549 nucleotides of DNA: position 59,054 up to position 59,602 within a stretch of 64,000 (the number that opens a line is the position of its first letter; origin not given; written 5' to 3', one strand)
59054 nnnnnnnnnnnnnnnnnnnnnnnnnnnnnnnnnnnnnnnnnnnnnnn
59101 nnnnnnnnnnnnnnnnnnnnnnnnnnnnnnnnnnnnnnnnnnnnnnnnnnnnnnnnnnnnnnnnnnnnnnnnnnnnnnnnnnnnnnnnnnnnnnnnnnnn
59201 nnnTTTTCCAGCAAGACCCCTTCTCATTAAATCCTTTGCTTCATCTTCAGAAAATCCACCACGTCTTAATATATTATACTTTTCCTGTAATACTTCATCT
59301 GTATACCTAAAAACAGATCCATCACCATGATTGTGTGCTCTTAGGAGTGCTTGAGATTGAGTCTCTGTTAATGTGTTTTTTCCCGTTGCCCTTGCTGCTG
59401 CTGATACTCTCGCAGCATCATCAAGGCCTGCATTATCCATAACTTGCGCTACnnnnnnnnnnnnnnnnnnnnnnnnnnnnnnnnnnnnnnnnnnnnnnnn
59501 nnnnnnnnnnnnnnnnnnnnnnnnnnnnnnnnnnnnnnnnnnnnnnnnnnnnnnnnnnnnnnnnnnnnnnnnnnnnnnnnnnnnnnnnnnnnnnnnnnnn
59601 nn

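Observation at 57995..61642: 1215-aa secreted protein ending in a RadC-like JAB/MPN+ metalloprotease signature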

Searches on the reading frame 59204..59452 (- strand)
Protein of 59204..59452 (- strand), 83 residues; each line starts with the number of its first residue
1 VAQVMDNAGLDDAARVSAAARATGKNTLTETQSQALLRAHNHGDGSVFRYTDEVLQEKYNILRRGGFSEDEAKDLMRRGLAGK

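Call 73: search_solved_structures(query=A8, max_evalue=10, show_alignments=3)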
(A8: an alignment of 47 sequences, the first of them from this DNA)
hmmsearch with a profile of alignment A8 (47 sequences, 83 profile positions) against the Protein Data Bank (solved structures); distinct sequences matched with E-value up to 10: 8.
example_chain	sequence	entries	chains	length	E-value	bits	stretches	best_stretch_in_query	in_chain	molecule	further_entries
8v2d_J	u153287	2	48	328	0.019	18.7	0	60-78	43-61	O43_129 component A | O43_129_+4 component A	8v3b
5cwb_A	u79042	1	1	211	0.024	18.3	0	53-73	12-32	Designed helical repeat protein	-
7etx_A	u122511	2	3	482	0.1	16.3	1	33-82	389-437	Tryptophan biosynthesis protein TrpCF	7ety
3bpv_A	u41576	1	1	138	0.45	14.2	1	21-72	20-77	Transcriptional regulator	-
3bpx_A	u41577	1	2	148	0.54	14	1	21-72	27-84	Transcriptional regulator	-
7udk_A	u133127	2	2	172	1.3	12.7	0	52-75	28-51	Designed helical repeat protein (DHR) RPB_LRP2_R4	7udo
2p0o_A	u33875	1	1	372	1.4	12.7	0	60-82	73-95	Hypothetical protein DUF871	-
8vl3_A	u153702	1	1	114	4.4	11.1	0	55-76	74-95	De novo designed protein F3 parent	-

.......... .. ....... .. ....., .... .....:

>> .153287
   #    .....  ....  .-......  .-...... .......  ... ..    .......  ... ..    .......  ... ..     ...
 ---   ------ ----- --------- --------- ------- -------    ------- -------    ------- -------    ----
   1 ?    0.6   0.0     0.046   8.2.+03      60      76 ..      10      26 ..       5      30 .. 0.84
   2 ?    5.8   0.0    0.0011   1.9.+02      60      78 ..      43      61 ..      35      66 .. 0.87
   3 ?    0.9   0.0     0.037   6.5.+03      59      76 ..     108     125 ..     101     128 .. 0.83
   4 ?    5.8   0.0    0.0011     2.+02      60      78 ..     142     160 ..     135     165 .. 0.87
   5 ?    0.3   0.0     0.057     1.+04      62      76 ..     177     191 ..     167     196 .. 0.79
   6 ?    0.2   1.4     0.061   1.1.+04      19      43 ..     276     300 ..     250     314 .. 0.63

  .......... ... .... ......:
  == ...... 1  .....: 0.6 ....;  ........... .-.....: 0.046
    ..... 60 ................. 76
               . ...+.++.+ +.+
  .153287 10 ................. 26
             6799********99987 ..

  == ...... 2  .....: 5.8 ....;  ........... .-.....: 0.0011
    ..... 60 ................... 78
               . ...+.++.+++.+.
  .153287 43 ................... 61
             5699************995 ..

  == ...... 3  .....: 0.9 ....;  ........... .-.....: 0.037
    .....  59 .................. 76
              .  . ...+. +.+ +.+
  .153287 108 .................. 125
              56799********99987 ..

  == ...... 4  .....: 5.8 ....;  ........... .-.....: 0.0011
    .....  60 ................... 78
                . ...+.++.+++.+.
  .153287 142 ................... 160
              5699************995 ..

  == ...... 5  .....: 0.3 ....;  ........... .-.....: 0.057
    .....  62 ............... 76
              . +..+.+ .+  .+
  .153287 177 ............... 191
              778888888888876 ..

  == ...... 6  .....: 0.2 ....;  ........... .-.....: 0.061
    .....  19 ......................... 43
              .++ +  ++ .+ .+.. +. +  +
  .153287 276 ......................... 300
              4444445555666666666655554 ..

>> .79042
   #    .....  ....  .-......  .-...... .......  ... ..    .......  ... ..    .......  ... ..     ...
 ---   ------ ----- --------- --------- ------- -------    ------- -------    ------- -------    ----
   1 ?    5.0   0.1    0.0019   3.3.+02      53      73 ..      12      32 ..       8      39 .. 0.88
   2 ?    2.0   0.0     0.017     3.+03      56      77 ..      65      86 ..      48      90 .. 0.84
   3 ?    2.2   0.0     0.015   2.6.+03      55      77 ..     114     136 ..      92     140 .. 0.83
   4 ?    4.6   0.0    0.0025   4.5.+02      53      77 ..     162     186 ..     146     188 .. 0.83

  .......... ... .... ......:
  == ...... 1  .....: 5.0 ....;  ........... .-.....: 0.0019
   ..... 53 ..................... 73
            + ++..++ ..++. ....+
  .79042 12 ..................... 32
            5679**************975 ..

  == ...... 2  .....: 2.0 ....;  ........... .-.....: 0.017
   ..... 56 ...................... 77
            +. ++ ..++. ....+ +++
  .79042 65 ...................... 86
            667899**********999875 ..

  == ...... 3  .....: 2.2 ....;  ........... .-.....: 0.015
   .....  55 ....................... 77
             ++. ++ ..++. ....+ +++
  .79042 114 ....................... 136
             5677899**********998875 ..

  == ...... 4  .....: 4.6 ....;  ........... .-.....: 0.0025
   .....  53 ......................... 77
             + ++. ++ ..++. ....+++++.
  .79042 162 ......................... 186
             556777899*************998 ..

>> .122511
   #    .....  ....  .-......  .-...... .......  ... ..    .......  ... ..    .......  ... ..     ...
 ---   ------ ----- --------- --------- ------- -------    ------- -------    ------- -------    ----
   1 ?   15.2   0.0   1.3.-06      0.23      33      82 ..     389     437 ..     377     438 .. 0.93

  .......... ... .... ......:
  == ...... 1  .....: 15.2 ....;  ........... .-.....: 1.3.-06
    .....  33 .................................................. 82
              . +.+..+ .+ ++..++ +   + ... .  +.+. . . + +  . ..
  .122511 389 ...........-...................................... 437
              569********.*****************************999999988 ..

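Call 74: search_protein_families(library=pfam, alignment_id=A8, max_evalue=1)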
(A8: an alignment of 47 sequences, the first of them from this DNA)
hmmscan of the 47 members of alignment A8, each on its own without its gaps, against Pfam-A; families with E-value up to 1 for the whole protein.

A. member 1, seq(83 aa): 1 family
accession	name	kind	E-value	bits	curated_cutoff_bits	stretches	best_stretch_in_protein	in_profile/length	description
PF17953.6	Csm4_C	-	0.19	12.1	25.9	1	53-78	21-48/91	CRISPR Csm4 C-terminal domain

B. families by the number of members that match (of 47 scanned): 32 families (the first 25 are shown)
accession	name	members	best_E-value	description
PF17944.6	Arg_decarbox_C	3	0.18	Arginine decarboxylase C-terminal helical extension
PF04695.18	Pex14_N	2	0.0036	Pex14 N-terminal domain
PF04967.18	HTH_10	2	0.017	HTH DNA binding domain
PF19486.4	DUF6022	2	0.071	Family of unknown function (DUF6022)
PF02617.22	ClpS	2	0.13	ATP-dependent Clp protease adaptor protein ClpS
PF03868.20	Ribosomal_L6e_N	1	0.0017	Ribosomal protein L6, N-terminal domain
PF00162.24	PGK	1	0.0026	Phosphoglycerate kinase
PF25317.1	SAM_SMF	1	0.0053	SMF/DprA SAM domain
PF23814.1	DUF7185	1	0.02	Family of unknown function (DUF7185)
PF04504.20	GeBP-like_DBD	1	0.044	Glabrous-enhancer-binding protein-like family, DBD domain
PF20748.2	RecJ_C_Deinoc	1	0.046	RecJ C-terminal domain, Deinococci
PF21715.3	CggR_N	1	0.047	CggR N-terminal DNA binding domain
PF02645.21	DegV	1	0.049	Uncharacterised protein, DegV family COG1307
PF10153.14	Efg1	1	0.052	rRNA-processing protein Efg1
PF05920.17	Homeobox_KN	1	0.052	Homeobox KN domain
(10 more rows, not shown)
